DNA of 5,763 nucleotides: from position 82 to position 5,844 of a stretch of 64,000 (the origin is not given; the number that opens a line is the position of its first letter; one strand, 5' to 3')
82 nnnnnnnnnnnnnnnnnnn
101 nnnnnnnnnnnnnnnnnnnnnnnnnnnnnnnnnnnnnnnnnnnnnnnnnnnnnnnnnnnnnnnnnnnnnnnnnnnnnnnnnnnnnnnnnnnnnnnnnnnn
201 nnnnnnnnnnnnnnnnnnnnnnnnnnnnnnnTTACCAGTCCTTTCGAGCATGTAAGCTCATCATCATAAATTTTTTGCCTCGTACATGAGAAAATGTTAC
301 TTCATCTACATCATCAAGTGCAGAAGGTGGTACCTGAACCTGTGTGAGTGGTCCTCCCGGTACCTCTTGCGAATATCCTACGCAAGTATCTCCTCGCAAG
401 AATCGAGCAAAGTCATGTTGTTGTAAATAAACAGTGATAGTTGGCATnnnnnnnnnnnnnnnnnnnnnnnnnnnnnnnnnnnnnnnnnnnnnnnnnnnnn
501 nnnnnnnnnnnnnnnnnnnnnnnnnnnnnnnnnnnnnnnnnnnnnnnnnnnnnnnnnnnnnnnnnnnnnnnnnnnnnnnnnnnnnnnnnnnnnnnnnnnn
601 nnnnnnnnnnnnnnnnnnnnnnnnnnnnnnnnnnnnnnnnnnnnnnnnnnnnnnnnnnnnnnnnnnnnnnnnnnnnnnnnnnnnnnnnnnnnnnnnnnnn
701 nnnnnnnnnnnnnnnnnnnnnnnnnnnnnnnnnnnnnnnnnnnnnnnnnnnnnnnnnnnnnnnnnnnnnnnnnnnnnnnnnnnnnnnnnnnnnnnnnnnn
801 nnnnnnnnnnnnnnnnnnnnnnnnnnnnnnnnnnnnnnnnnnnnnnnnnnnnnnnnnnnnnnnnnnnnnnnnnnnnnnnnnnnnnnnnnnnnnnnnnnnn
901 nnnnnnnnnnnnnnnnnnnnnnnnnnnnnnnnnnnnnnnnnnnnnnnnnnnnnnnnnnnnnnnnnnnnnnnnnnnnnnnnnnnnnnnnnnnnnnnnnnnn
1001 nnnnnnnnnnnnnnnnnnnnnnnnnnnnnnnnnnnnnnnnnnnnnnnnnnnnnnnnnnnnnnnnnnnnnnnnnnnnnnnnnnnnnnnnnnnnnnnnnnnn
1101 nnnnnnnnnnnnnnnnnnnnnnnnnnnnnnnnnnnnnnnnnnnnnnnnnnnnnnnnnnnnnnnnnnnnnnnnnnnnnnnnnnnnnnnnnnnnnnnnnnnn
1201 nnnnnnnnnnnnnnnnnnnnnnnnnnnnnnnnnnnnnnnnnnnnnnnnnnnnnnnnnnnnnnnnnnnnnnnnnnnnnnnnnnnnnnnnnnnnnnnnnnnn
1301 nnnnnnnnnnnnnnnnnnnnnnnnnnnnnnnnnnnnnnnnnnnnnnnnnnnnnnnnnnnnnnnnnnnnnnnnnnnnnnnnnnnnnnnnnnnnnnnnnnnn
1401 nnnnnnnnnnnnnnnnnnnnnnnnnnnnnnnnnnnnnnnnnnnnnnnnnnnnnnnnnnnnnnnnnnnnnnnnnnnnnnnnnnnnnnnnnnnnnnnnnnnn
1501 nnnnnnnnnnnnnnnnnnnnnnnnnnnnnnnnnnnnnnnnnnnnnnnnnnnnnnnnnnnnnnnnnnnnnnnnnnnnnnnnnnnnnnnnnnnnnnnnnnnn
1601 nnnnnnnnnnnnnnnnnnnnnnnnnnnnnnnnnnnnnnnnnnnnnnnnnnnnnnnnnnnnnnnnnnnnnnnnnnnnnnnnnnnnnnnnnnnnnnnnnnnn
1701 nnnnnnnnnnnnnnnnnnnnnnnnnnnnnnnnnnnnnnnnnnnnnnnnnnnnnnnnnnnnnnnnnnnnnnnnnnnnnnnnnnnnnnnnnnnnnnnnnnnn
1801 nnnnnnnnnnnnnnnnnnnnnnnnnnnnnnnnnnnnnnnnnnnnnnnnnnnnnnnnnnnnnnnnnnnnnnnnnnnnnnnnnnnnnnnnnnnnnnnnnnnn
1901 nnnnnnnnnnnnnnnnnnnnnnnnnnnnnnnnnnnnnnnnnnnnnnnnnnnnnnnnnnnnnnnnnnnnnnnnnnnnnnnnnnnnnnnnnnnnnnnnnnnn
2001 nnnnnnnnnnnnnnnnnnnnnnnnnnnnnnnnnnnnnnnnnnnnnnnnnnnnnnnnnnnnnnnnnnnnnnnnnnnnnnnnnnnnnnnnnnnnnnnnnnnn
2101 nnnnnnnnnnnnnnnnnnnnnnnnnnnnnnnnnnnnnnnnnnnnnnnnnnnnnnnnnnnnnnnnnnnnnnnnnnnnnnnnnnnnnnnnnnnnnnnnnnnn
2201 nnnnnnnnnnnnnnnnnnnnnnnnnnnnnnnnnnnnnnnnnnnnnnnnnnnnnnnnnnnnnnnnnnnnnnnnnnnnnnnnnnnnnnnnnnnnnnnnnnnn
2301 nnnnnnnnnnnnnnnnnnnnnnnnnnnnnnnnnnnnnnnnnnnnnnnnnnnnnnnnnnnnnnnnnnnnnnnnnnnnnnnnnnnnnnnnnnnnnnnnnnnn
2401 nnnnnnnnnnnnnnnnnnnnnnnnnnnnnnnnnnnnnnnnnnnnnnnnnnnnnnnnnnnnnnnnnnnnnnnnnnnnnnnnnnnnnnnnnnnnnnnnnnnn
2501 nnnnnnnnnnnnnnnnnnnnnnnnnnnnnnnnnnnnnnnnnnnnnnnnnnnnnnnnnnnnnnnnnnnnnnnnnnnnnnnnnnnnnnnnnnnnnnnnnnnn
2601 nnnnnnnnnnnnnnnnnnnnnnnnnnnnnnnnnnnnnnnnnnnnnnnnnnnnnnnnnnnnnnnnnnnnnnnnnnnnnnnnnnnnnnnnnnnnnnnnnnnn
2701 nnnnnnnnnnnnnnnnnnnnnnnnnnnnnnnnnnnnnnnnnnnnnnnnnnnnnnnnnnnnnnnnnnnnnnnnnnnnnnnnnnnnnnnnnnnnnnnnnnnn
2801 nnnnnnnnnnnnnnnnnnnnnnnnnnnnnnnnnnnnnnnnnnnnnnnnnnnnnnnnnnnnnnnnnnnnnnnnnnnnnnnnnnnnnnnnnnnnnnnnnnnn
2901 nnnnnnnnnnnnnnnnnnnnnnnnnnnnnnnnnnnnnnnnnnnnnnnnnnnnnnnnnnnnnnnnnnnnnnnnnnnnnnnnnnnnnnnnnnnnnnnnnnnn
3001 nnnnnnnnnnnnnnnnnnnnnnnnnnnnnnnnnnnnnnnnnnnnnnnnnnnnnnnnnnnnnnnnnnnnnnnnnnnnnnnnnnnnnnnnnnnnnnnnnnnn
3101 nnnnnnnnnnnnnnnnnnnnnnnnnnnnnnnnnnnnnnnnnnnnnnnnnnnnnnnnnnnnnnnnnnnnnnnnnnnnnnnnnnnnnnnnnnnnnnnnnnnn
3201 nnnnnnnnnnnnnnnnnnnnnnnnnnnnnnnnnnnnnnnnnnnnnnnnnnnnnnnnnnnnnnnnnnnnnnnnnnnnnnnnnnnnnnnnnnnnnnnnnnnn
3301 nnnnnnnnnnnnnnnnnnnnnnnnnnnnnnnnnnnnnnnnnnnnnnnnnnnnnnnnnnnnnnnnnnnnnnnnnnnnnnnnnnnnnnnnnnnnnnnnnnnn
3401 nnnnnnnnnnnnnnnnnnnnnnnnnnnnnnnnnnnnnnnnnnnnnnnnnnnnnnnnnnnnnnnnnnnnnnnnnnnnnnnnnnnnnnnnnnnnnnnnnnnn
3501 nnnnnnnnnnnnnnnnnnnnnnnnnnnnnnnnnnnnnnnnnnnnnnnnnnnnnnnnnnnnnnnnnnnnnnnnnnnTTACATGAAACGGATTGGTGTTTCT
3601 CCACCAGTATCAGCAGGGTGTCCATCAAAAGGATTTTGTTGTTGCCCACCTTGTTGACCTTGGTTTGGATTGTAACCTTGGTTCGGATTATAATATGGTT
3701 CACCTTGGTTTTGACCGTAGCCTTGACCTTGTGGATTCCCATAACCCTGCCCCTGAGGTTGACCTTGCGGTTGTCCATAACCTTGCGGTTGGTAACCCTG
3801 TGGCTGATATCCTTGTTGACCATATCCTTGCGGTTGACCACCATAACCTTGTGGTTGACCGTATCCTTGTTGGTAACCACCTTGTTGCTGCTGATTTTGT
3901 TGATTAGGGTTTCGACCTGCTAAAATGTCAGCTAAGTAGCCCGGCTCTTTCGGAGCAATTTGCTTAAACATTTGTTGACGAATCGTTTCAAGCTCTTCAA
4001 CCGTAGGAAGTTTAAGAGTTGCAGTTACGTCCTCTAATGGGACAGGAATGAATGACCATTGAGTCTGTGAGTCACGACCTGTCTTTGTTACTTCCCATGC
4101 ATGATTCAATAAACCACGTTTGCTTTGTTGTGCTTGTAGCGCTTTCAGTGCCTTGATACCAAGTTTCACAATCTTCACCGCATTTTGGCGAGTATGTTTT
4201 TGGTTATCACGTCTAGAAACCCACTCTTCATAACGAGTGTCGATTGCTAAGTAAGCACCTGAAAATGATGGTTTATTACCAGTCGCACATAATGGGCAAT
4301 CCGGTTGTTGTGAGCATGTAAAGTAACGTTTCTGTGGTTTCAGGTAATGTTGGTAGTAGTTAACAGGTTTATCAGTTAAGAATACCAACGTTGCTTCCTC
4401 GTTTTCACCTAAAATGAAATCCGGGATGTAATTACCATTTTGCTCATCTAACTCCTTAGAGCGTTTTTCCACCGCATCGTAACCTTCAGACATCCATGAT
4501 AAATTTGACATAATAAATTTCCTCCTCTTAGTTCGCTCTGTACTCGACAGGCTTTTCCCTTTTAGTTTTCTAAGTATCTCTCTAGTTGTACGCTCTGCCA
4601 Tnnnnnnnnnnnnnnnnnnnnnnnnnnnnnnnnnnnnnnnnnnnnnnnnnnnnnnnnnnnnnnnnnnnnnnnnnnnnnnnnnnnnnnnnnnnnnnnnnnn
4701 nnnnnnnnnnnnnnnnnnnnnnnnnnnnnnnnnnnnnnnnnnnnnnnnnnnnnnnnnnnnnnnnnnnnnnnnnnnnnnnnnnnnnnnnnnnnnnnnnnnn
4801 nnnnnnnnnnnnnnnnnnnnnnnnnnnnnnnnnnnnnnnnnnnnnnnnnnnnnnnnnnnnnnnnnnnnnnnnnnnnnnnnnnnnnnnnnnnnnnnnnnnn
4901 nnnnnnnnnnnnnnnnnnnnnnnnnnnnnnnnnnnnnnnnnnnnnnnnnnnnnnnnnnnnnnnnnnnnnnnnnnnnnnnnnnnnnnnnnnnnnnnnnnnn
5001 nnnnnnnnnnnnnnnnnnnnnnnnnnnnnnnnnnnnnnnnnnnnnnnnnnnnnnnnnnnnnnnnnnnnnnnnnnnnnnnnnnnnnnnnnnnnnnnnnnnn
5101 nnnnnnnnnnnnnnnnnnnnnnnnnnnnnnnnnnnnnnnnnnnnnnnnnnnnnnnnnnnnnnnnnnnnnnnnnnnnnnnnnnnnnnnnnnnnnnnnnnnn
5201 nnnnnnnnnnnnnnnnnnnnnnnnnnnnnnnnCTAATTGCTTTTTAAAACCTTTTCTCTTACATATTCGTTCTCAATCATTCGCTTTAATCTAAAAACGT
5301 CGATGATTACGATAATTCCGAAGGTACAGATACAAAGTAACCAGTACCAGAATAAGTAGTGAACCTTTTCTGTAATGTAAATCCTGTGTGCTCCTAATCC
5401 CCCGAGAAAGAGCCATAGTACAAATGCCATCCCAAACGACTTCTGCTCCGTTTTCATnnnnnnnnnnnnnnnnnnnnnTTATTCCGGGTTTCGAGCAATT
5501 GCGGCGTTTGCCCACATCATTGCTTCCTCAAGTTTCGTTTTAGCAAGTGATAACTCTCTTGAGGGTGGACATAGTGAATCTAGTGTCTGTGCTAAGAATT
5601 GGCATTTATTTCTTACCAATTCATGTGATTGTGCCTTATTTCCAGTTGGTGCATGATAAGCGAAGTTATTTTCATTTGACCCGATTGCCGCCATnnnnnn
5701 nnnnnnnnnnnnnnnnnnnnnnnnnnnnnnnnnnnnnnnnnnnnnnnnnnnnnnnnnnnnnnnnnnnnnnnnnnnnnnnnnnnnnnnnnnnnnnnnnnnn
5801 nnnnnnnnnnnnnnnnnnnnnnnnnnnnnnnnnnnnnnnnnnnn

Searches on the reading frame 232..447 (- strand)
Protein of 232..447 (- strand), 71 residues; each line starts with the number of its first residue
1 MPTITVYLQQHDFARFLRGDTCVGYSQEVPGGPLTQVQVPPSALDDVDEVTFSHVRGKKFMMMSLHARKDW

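Call 13: search_protein_families(library=phrogs, proteins=[window:232-447:-], max_evalue=0.001)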
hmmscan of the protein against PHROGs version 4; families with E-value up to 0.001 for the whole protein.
window:232-447:- (71 aa): 0 families

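Call 14: search_protein_families(library=pfam, proteins=[window:232-447:-], max_evalue=0.01)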
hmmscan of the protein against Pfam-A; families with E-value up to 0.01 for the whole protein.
window:232-447:- (71 aa): 0 families

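Call 18: find_encoding_contigs(protein=window:232-447:-, flank=10000, max_places=10)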
Protein window:232-447:- (71 aa): 1 contig read that carries it; 1 place shown.
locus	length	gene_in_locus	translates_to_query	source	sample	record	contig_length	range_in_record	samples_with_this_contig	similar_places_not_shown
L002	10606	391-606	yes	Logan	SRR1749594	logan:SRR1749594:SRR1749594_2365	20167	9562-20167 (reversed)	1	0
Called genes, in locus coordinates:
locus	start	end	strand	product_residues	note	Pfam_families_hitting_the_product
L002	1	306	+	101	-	?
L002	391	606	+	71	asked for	-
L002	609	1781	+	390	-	PF00154:RecA_N, PF13481:AAA_25 (weak)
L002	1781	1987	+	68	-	-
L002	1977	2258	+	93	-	-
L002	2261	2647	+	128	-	-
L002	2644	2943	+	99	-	-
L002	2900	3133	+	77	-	-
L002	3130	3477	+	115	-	-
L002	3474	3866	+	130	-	-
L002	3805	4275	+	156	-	-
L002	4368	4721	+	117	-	PF07972:Flavodoxin_NdrI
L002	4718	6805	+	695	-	PF08343:RNR_N, PF00317:Ribonuc_red_lgN, PF02867:Ribonuc_red_lgC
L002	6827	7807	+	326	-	PF00268:Ribonuc_red_sm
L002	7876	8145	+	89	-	-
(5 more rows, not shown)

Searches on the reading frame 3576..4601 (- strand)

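Call 44: search_protein_families(library=pfam, proteins=[window:3576-4601:-], max_evalue=0.01)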
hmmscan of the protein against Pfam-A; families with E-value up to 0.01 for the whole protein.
window:3576-4601:- (341 aa): 0 families

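Call 64: search_protein_families(library=phrogs, proteins=[window:3576-4601:-], max_evalue=0.001)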
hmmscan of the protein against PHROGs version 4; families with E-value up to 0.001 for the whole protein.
window:3576-4601:- (341 aa): 2 families
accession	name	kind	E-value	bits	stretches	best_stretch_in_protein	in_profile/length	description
phrog_14578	-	DNA, RNA and nucleotide metabolism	2.5e-07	31.8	1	89-219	56-175/206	single strand DNA binding protein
phrog_17226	-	unknown function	0.00021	21.6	1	18-176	26-197/307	-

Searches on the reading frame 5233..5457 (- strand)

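Call 44: search_protein_families(library=pfam, proteins=[window:5233-5457:-], max_evalue=0.01)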
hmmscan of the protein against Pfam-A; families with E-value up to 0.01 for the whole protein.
window:5233-5457:- (74 aa): 2 families
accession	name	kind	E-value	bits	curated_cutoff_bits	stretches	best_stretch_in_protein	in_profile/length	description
PF05154.21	TM2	-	3.3e-10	40.5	27.9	1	5-55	2-51/51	TM2 domain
PF20403.5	DUF6693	-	0.0074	16.9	31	1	28-63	8-43/104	Family of unknown function (DUF6693)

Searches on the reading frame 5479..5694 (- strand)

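Call 44: search_protein_families(library=pfam, proteins=[window:5479-5694:-], max_evalue=0.01)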
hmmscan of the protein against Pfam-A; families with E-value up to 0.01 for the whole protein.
window:5479-5694:- (71 aa): 1 family
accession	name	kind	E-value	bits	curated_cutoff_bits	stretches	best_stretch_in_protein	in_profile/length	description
PF24729.2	Acb2_Tad1_hairpin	-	1.8e-22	79.7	27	1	12-68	1-58/58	Acb2/Tad1, hairpin domain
